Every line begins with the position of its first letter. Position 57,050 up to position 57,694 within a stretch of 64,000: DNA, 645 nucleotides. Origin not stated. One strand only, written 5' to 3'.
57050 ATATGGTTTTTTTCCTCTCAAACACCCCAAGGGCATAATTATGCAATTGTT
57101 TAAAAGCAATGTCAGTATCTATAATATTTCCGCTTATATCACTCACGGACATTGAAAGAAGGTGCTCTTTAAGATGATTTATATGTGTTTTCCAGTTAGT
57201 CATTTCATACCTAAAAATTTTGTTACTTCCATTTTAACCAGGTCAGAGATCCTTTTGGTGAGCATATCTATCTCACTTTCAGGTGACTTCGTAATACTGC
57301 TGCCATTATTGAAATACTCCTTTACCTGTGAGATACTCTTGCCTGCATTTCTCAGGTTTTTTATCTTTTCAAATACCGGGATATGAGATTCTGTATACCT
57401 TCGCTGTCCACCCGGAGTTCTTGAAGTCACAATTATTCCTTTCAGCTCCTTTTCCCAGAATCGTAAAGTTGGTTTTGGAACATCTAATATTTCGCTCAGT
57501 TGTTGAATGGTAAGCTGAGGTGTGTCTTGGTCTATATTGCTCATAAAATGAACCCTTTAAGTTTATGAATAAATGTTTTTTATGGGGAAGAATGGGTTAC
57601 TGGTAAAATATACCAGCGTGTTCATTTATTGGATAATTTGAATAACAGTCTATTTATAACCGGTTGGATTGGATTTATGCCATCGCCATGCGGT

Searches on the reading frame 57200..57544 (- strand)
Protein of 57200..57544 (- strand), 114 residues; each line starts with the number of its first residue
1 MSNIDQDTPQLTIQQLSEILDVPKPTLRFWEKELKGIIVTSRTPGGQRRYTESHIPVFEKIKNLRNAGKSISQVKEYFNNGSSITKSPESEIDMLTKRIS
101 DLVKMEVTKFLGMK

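Call 10: search_protein_families(library=pfam, proteins=[window:57200-57544:-], max_evalue=0.001)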
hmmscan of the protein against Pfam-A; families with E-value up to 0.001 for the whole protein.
window:57200-57544:- (114 aa): 3 families
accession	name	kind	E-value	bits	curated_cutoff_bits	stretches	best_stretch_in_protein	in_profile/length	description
PF13411.12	MerR_1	-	6.8e-17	61.8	21.6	1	12-79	2-67/69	MerR HTH family regulatory protein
PF00376.29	MerR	-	2.5e-10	40.5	28.2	1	12-50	1-38/38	MerR family regulatory protein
PF12728.13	HTH_17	-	0.00022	21.9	27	1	11-55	2-43/51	Helix-turn-helix domain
